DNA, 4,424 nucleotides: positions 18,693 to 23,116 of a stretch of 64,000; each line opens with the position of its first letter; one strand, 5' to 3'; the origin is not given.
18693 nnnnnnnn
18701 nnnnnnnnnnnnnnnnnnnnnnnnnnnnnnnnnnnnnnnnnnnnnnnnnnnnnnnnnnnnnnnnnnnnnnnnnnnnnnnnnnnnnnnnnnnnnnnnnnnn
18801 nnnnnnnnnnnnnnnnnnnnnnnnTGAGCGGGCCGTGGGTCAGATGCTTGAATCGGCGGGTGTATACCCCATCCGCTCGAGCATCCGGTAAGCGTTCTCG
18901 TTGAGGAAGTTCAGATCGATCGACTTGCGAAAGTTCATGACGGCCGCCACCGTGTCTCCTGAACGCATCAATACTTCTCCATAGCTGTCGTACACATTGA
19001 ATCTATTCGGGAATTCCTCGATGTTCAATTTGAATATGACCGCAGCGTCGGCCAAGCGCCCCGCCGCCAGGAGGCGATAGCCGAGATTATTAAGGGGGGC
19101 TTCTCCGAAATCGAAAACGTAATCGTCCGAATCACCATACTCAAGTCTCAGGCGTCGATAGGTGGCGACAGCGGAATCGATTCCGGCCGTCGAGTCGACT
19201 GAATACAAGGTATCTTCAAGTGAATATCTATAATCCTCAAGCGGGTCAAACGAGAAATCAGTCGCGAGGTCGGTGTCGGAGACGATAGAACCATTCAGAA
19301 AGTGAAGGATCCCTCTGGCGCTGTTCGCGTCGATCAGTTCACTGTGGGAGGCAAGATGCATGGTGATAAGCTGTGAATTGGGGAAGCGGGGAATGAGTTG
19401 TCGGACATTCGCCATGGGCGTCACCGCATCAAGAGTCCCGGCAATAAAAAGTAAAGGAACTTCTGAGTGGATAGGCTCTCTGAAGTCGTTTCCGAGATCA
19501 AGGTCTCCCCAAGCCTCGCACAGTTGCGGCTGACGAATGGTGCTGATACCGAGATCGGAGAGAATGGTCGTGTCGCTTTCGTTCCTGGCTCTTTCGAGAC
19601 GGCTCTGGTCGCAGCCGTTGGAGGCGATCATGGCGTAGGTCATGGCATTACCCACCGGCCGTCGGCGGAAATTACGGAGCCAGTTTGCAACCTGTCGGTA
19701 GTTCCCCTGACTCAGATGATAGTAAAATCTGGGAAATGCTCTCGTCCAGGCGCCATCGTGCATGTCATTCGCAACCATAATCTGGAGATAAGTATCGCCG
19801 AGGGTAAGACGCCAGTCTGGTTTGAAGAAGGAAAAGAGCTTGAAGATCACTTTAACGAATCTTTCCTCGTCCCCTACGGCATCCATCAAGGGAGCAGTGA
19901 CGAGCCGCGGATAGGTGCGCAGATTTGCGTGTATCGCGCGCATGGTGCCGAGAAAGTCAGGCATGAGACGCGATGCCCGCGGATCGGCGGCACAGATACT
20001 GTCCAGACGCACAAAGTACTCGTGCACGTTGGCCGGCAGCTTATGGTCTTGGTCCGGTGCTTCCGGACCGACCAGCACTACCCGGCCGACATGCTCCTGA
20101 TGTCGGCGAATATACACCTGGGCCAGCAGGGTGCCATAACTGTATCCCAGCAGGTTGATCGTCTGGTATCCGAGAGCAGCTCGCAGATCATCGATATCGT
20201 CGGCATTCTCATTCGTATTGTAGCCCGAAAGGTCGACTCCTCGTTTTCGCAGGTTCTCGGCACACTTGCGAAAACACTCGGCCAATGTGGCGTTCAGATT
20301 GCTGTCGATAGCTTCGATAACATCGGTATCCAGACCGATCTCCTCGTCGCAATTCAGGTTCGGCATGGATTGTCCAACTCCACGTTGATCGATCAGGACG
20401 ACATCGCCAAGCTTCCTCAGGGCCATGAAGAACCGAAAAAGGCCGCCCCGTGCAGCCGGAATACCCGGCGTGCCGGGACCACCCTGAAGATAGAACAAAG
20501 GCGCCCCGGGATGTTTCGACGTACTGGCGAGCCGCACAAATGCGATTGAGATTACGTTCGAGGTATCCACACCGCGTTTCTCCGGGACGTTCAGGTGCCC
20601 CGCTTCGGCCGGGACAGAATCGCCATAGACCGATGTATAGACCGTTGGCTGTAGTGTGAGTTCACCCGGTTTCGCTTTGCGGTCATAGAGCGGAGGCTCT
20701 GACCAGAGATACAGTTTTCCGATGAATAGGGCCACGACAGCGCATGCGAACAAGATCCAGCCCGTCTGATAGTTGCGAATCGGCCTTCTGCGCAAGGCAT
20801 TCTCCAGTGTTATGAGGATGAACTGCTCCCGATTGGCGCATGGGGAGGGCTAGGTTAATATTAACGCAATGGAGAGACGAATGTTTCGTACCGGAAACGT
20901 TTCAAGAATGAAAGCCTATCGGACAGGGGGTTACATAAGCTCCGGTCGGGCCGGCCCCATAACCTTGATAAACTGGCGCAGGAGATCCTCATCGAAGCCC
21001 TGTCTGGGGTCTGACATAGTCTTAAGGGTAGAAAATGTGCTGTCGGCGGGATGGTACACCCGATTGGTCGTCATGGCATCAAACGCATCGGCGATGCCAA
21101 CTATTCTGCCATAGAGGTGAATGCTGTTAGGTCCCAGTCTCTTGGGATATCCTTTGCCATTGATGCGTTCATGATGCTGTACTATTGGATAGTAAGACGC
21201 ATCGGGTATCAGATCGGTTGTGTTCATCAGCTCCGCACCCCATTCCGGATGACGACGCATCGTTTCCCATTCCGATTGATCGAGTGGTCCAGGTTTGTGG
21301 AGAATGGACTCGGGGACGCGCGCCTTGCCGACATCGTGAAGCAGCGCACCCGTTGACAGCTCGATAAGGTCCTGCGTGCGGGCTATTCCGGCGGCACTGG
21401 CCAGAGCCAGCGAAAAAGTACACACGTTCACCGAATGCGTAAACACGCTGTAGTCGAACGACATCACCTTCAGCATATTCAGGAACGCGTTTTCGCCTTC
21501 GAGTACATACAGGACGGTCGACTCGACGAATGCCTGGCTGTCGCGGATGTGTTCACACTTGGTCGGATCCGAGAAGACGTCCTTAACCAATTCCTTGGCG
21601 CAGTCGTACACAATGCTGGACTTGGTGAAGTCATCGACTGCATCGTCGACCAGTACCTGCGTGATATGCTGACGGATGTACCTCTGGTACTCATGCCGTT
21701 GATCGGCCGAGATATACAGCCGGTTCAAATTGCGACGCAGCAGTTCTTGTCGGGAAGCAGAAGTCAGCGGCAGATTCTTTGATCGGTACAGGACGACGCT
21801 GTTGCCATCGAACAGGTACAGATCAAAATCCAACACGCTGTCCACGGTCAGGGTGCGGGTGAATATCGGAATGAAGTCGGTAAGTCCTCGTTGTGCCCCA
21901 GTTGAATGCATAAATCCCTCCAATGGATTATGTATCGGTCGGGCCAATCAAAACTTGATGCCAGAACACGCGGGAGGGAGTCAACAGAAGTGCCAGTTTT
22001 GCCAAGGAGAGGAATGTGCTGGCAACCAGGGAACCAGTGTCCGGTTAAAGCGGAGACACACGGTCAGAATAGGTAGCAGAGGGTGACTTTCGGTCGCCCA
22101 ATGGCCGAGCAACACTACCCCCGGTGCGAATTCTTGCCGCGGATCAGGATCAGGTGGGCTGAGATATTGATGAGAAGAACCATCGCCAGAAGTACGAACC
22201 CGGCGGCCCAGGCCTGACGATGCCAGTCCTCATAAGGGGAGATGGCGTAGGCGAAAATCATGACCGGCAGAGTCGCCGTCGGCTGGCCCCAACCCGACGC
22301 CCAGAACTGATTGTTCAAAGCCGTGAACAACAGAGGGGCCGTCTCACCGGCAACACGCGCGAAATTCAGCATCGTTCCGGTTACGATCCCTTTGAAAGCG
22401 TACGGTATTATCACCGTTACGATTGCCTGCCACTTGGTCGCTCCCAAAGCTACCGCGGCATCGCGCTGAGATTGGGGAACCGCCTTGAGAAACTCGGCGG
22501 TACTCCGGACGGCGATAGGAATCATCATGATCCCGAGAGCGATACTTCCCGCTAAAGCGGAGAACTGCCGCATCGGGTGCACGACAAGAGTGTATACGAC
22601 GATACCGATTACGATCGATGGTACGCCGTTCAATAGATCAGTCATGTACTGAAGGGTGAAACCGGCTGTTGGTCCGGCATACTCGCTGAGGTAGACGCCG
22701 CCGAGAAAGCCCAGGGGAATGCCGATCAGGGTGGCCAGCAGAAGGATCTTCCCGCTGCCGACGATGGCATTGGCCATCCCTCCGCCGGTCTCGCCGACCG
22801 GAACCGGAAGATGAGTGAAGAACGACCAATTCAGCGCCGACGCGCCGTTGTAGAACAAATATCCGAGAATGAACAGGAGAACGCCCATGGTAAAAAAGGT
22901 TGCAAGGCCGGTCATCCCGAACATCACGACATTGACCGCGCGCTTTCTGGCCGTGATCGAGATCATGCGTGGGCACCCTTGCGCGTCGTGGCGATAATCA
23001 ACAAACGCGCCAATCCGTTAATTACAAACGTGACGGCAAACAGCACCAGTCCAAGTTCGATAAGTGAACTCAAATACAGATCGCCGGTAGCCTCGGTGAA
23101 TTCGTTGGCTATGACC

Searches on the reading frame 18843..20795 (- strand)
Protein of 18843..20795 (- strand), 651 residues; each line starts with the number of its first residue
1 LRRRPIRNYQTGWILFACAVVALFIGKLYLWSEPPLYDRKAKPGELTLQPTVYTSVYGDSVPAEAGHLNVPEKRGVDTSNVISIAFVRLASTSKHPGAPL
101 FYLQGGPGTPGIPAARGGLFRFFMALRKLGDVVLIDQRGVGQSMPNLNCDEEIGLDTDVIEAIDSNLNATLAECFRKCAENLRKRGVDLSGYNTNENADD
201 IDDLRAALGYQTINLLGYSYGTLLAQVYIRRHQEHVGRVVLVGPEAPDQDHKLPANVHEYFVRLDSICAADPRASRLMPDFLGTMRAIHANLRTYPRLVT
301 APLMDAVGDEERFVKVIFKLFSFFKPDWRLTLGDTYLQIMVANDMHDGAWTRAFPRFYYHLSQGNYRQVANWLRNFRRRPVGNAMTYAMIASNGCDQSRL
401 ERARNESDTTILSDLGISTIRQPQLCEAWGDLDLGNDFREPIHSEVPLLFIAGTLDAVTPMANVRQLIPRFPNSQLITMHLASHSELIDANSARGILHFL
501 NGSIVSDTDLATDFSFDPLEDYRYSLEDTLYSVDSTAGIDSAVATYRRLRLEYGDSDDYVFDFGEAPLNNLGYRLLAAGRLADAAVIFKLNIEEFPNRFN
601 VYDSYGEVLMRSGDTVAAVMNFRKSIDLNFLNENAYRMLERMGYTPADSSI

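Call 63: search_protein_families(library=pfam, proteins=[window:18843-20795:-], max_evalue=0.0001)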
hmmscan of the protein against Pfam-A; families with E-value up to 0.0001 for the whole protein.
window:18843-20795:- (651 aa): 3 families
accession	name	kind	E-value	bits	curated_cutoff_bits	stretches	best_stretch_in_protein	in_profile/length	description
PF00561.26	Abhydrolase_1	-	4.7e-20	72.7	25.8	1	120-485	17-239/245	alpha/beta hydrolase fold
PF12146.15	Hydrolase_4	-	9.8e-07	28.8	27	0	202-247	67-112/239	Serine aminopeptidase, S33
PF08386.16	Abhydrolase_4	-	4.8e-06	27.1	21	1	419-492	8-81/103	TAP-like protein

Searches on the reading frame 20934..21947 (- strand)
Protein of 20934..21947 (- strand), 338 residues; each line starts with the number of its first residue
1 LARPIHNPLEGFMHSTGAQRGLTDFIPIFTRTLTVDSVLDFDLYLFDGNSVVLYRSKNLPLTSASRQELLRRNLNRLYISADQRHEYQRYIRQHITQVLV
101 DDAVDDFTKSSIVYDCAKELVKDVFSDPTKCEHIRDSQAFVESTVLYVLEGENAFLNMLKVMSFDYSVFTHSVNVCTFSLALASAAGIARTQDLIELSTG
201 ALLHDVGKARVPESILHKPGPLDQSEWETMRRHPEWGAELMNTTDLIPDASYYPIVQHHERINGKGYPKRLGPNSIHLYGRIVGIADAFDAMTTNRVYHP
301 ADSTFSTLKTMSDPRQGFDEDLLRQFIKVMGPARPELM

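Call 63: search_protein_families(library=pfam, proteins=[window:20934-21947:-], max_evalue=0.0001)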
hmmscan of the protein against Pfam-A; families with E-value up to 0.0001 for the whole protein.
window:20934-21947:- (338 aa): 2 families
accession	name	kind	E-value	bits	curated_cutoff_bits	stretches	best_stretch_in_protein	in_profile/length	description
PF13487.12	HD_5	-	6.2e-23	81.8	27.2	1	192-321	37-169/170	HD domain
PF01966.28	HD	-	8e-16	58.8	22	1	168-292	1-116/116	HD domain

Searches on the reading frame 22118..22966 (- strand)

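Call 63: search_protein_families(library=pfam, proteins=[window:22118-22966:-], max_evalue=0.0001)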
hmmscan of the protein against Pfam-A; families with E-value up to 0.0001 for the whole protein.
window:22118-22966:- (283 aa): 1 family
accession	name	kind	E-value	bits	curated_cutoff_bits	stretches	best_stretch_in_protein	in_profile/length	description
PF00528.27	BPD_transp_1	-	5.7e-20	72.3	26.4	1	82-273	1-174/184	Binding-protein-dependent transport system inner membrane component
